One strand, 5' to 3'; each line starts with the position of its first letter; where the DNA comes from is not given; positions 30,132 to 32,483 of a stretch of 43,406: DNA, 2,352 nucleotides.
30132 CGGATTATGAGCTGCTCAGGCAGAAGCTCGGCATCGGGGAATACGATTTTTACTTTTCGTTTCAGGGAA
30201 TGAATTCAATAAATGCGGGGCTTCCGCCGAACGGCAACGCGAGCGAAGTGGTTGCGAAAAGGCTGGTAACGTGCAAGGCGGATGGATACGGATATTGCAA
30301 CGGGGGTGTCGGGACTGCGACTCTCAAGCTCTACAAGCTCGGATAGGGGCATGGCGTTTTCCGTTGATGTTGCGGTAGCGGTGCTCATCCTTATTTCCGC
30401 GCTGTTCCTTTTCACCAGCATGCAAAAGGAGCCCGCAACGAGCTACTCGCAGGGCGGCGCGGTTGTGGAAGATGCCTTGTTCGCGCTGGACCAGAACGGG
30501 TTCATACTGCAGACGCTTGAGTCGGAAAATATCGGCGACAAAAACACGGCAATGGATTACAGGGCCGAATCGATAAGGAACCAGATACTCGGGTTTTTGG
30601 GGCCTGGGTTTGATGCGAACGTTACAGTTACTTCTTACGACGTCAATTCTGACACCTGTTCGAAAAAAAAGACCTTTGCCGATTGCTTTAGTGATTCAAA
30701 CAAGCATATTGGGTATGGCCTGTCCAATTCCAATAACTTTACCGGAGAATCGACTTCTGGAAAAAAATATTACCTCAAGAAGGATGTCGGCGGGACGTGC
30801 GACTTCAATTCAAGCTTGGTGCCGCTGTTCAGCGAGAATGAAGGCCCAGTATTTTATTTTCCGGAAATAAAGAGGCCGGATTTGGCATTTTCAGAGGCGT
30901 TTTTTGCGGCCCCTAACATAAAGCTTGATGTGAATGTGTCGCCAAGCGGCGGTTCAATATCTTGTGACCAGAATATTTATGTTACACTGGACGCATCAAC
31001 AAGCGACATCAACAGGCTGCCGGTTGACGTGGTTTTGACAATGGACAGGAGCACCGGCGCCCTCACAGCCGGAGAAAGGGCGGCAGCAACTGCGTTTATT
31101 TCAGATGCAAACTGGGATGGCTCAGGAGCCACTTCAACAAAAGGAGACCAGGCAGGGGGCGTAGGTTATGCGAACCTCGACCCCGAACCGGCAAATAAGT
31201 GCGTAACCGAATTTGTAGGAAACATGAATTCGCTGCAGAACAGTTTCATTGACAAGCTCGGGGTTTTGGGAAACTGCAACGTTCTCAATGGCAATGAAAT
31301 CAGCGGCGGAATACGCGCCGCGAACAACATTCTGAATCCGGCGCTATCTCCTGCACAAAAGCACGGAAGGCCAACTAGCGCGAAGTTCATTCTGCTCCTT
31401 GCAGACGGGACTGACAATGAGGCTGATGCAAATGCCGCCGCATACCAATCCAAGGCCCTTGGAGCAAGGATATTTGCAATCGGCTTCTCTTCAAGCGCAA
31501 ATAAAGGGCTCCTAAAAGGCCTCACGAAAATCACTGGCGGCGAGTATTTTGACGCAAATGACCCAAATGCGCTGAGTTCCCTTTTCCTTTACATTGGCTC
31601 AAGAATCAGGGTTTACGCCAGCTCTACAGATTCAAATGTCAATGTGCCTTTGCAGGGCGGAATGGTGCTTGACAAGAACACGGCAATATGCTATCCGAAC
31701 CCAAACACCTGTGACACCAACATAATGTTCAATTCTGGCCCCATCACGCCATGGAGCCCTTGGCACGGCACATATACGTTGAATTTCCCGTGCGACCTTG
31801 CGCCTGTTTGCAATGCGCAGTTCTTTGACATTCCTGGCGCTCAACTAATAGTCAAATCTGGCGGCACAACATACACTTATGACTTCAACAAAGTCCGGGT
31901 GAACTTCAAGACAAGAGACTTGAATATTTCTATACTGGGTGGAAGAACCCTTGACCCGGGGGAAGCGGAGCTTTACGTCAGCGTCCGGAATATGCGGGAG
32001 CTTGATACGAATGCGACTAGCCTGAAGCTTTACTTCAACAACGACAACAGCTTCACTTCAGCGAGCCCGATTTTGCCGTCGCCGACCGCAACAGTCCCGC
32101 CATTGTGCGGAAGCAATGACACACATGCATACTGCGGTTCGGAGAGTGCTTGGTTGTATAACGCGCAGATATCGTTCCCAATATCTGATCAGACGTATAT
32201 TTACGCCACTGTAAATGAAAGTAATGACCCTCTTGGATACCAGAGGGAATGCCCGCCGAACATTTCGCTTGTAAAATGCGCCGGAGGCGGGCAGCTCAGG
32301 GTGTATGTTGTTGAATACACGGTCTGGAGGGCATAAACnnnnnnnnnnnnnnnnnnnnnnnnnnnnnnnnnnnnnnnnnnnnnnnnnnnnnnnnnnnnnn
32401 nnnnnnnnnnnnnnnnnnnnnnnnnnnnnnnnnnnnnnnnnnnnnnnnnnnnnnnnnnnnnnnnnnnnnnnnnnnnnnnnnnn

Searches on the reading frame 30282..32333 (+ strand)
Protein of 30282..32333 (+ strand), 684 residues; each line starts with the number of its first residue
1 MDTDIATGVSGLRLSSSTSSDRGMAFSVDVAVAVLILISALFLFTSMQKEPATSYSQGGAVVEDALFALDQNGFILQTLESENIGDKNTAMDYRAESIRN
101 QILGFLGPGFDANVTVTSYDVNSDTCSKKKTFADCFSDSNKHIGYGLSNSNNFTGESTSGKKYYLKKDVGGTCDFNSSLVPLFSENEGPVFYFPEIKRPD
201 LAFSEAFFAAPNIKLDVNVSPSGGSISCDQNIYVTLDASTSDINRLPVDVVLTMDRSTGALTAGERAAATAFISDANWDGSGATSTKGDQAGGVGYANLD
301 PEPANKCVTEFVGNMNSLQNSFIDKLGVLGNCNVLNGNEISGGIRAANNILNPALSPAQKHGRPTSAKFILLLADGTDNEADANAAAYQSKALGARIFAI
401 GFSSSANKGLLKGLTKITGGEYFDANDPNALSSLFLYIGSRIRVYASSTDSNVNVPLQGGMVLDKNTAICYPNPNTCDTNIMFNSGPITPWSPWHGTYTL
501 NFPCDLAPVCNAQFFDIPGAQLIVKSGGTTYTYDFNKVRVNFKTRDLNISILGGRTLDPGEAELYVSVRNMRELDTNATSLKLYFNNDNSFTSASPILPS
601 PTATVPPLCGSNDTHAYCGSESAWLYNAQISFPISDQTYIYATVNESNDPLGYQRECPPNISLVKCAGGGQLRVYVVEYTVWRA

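Call 50: search_protein_families(library=pfam, proteins=[window:30282-32333:+], max_evalue=0.001)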
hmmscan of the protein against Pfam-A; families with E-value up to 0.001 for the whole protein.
window:30282-32333:+ (684 aa): 1 family
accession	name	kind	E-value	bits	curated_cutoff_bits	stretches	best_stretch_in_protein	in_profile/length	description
PF00092.34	VWA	-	7.4e-07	30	23.8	1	349-434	87-171/174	von Willebrand factor type A domain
